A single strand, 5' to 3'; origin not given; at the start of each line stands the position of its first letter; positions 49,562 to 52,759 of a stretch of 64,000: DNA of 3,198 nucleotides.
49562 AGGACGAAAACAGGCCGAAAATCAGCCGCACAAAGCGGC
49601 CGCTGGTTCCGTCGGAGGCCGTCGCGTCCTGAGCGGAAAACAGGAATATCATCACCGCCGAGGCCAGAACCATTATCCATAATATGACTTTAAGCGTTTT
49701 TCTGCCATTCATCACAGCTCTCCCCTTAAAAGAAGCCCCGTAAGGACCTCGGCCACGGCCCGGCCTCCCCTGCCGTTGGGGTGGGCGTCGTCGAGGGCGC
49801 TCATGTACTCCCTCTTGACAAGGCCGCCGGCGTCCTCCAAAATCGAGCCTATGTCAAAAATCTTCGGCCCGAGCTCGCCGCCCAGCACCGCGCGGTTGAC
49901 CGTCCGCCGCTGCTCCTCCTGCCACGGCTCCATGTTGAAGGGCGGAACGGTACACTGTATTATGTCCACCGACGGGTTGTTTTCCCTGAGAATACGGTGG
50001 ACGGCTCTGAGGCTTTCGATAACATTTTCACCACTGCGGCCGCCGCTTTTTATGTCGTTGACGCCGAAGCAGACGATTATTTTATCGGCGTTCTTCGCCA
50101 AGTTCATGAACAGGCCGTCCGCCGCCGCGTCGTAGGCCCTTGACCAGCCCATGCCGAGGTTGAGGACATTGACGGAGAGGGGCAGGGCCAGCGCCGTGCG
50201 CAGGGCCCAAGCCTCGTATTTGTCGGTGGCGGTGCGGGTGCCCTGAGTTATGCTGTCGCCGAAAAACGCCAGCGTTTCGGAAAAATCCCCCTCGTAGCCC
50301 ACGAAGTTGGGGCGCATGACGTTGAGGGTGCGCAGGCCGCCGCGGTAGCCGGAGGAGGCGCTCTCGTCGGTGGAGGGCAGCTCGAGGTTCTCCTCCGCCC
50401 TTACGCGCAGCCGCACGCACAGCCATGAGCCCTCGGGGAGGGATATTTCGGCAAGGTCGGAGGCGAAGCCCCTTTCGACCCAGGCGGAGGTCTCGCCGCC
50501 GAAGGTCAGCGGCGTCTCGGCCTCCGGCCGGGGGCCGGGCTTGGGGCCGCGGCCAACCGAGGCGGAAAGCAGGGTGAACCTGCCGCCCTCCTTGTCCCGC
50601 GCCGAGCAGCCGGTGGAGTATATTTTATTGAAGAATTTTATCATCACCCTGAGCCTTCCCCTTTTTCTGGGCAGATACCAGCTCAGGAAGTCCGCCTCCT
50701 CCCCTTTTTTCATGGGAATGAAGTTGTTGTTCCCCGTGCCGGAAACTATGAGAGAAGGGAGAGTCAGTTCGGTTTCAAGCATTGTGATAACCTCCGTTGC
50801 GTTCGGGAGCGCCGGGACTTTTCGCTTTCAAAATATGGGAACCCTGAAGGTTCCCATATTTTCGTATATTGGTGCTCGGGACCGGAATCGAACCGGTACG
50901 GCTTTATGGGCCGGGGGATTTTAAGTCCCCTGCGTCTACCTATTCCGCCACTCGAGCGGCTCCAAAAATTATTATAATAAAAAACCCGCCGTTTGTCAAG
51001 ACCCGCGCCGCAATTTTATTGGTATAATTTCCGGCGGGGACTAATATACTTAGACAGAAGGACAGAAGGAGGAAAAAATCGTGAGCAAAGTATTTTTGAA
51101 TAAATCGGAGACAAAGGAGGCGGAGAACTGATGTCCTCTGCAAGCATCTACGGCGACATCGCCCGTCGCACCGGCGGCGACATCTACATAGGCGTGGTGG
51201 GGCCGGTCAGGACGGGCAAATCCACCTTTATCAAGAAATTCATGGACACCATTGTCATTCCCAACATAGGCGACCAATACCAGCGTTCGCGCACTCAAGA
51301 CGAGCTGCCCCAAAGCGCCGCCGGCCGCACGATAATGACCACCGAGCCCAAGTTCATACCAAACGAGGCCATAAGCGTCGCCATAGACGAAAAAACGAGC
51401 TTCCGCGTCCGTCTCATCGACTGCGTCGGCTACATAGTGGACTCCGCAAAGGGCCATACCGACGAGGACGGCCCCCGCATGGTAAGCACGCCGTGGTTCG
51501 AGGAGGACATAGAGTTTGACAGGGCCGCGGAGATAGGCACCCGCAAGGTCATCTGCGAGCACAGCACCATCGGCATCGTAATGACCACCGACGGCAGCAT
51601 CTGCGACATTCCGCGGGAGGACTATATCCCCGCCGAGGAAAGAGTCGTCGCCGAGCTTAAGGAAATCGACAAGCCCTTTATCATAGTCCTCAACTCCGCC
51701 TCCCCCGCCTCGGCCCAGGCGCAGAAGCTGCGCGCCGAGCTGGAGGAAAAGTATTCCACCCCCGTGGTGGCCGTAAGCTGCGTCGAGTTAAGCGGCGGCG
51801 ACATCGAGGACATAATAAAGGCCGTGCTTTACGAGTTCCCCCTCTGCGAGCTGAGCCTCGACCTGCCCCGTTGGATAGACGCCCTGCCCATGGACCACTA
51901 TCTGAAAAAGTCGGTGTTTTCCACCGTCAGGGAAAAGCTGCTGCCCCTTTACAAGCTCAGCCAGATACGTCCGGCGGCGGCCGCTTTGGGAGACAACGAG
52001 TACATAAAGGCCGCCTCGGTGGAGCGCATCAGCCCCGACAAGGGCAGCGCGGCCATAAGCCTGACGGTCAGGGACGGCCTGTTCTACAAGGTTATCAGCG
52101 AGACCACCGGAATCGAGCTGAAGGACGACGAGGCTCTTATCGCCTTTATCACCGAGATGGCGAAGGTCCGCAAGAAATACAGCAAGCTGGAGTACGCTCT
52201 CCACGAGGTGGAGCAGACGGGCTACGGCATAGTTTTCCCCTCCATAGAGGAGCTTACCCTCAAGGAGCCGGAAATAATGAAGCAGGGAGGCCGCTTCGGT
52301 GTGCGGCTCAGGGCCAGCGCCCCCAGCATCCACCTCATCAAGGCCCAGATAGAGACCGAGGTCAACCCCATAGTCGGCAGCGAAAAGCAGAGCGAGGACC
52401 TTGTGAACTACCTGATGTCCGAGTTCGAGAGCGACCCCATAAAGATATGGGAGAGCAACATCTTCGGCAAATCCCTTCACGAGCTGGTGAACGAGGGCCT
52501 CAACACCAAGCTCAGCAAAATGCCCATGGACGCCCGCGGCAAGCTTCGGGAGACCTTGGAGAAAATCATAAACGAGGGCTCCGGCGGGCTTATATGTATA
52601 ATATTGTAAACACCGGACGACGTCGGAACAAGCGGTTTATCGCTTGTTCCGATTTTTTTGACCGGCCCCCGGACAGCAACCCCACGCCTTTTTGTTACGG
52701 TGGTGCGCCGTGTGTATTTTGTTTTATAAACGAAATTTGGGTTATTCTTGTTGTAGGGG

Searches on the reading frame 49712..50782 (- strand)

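Call 53: search_protein_families(library=pfam, proteins=[window:49712-50782:-])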
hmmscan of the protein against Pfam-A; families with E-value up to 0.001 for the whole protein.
window:49712-50782:- (356 aa): 2 families
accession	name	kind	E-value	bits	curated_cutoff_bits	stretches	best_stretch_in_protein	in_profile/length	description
PF13472.12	Lipase_GDSL_2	-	2.1e-18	67.9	32.9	1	173-341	1-177/178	GDSL-like Lipase/Acylhydrolase family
PF00657.28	Lipase_GDSL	-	0.0003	21.5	23.6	0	172-298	2-155/208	GDSL-like Lipase/Acylhydrolase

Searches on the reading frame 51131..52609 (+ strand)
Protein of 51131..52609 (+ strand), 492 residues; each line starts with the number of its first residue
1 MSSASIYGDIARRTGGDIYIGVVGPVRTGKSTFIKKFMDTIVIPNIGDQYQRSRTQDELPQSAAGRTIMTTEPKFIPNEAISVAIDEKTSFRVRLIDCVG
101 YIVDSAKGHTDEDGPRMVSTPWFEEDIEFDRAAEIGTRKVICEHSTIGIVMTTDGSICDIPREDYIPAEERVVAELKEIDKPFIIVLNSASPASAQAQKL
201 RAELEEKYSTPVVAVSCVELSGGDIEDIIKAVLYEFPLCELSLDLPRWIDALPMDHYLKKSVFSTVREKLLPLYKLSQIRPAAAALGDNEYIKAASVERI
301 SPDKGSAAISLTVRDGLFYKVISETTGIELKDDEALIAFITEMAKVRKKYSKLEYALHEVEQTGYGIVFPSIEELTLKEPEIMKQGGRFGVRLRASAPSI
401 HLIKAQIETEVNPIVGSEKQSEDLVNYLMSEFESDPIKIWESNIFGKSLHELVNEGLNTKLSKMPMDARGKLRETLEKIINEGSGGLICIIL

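Call 53: search_protein_families(library=pfam, proteins=[window:51131-52609:+])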
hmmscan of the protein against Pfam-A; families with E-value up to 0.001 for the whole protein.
window:51131-52609:+ (492 aa): 3 families
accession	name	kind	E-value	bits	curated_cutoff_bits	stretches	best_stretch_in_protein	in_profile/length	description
PF09547.16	SpoIVA_ATPase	-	8.8e-117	389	26.6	1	1-237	1-237/237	Stage IV sporulation protein A, ATPase domain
PF20438.3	SpoIVA_middle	-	8.6e-63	212.1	25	1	239-416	2-179/179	Stage IV sporulation protein A, middle domain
PF20439.3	SpoIVA_C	-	2.5e-36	124.1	25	1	417-492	1-76/76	Sporulation stage IV protein A, C-terminal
